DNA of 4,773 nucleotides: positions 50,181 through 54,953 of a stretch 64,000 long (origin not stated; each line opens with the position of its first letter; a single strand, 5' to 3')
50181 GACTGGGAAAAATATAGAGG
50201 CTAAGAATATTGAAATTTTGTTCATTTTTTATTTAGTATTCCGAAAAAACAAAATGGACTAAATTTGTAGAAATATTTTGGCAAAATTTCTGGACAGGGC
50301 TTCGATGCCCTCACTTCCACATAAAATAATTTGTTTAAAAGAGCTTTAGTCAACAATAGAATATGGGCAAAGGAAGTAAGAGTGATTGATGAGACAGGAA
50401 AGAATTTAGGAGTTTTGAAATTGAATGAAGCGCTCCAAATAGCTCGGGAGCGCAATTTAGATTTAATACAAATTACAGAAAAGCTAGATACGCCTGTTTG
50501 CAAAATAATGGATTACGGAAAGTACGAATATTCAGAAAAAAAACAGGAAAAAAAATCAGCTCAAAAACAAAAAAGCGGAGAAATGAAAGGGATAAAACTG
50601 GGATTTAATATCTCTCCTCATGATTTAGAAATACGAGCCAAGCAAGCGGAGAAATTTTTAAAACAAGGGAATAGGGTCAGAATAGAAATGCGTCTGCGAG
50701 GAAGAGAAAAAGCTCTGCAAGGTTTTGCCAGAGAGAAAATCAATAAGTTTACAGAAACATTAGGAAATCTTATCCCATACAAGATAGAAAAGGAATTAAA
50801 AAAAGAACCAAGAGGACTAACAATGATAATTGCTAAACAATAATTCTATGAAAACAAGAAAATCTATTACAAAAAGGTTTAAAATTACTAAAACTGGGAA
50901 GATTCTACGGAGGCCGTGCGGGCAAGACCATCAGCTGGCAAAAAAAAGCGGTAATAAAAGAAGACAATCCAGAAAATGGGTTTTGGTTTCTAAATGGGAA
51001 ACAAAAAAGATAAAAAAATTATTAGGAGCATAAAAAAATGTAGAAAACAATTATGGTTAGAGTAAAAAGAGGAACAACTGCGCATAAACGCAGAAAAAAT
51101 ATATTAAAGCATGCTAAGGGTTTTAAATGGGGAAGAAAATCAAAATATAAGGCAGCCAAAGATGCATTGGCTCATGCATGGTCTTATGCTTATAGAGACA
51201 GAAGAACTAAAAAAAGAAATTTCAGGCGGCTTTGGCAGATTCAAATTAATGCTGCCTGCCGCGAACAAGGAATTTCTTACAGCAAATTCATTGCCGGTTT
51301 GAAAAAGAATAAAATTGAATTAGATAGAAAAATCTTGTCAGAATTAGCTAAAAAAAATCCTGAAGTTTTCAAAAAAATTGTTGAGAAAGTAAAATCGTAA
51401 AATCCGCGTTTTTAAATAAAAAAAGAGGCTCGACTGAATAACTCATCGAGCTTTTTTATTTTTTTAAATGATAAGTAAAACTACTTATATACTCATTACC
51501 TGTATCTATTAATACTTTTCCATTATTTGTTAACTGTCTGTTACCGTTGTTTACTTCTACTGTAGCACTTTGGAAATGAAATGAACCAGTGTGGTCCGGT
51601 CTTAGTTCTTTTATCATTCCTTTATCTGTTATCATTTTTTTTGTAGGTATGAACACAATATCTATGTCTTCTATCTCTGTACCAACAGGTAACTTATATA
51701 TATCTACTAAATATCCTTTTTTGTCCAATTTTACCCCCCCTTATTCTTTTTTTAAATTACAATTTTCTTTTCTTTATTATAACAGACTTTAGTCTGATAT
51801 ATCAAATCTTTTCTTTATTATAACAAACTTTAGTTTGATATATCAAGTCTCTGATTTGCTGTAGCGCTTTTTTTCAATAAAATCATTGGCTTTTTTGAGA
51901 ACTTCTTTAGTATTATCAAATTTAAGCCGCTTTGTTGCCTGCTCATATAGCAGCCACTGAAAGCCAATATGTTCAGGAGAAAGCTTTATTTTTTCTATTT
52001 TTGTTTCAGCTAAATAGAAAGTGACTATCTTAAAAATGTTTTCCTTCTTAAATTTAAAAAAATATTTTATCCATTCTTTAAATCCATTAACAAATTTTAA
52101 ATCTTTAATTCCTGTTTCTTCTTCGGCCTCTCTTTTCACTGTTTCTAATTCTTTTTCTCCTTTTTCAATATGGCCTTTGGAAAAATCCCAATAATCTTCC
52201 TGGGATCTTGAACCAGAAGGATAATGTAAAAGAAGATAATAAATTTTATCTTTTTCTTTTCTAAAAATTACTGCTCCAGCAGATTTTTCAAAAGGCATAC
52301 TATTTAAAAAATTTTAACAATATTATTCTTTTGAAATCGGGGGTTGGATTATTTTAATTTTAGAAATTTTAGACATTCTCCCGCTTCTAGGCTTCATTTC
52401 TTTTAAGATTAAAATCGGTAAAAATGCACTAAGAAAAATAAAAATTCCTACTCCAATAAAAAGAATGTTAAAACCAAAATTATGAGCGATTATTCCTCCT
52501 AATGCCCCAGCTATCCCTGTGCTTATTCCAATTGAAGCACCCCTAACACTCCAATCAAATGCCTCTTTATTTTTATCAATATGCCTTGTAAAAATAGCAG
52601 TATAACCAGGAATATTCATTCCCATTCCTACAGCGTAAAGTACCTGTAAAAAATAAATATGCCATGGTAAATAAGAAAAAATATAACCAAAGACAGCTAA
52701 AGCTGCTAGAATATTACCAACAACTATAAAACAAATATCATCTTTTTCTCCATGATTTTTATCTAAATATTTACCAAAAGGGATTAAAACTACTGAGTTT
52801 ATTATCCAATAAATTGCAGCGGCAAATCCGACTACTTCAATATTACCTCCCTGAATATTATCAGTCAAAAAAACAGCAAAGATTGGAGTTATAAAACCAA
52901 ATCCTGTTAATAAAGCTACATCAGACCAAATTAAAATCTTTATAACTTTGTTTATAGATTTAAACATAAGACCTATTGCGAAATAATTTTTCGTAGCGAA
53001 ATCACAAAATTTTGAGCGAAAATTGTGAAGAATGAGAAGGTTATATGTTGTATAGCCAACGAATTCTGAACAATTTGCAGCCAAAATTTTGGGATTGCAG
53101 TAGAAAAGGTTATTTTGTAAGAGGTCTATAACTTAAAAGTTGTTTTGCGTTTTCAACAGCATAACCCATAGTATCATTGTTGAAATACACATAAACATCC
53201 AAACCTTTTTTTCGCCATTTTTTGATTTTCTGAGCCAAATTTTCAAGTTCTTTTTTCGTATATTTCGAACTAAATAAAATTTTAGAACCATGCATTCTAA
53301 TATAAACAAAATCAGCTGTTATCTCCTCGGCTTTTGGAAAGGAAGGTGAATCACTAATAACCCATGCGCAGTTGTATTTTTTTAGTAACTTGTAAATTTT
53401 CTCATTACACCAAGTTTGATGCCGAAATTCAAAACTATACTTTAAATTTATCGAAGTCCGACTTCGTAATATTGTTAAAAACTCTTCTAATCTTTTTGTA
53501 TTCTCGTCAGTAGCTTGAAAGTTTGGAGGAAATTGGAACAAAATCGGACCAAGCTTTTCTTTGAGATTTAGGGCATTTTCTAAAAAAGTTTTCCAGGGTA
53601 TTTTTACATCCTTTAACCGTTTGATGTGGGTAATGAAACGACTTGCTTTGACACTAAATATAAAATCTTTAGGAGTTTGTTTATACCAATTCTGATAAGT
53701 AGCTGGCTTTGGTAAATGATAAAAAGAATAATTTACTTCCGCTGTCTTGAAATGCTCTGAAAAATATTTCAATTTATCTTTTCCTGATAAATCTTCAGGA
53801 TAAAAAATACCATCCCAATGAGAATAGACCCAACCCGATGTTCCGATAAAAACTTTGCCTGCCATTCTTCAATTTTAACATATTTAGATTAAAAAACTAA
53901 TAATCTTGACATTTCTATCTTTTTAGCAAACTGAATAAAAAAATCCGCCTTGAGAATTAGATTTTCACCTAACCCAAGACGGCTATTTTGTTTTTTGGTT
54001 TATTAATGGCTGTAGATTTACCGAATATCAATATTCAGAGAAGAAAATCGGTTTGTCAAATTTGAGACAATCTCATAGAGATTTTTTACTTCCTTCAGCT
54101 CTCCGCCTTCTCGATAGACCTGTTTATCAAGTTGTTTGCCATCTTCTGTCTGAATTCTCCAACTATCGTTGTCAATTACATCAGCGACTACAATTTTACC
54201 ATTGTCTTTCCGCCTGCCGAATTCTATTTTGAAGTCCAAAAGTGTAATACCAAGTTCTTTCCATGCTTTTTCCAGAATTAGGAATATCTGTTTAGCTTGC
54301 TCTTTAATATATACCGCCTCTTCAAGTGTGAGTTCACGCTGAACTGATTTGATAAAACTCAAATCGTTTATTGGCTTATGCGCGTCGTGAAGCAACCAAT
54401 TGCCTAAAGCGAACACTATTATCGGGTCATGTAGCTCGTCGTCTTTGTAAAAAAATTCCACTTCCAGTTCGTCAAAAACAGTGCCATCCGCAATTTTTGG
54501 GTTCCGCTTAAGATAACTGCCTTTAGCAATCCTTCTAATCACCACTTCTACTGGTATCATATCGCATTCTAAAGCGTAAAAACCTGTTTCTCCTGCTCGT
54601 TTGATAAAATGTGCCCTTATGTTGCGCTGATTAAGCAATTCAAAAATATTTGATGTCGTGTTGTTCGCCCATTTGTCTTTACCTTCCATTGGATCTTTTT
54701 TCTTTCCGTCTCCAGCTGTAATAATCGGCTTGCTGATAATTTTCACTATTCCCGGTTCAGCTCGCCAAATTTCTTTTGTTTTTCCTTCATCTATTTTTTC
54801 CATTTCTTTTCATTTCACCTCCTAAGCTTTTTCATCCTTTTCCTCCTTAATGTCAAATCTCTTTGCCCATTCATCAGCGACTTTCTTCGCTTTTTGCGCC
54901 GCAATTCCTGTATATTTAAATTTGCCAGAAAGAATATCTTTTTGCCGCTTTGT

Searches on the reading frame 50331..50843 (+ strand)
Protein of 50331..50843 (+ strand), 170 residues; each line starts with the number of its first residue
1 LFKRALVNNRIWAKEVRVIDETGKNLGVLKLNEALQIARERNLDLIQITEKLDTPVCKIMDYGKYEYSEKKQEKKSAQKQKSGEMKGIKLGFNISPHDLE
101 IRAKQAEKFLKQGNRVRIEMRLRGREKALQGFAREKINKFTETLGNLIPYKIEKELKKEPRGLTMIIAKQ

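Call 56: search_protein_families(library=pfam, proteins=[window:50331-50843:+], max_evalue=0.00001)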
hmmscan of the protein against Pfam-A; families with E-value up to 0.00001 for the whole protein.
window:50331-50843:+ (170 aa): 2 families
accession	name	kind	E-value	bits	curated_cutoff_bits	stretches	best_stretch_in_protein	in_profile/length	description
PF05198.21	IF3_N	-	2.4e-28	98.5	26.9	1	7-75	1-69/70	Translation initiation factor IF-3, N-terminal domain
PF00707.27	IF3_C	-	4.7e-20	71.8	34.8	1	84-169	2-85/86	Translation initiation factor IF-3, C-terminal domain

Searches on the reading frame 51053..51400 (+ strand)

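Call 57: search_protein_families(library=pfam, proteins=[window:51053-51400:+], max_evalue=0.00001)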
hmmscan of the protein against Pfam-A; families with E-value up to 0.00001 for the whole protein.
window:51053-51400:+ (115 aa): 1 family
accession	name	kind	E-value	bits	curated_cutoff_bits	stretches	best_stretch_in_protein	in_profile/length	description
PF00453.23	Ribosomal_L20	-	4e-40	136.7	30.8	1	3-109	1-107/107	Ribosomal protein L20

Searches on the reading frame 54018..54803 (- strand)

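Call 57: search_protein_families(library=pfam, proteins=[window:54018-54803:-], max_evalue=0.00001)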
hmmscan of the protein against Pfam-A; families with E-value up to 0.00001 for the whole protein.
window:54018-54803:- (261 aa): 1 family
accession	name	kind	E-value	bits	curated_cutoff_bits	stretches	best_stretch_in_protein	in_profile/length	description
PF01259.24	SAICAR_synt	-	1.2e-48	166.4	20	1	4-240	2-223/233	SAICAR synthetase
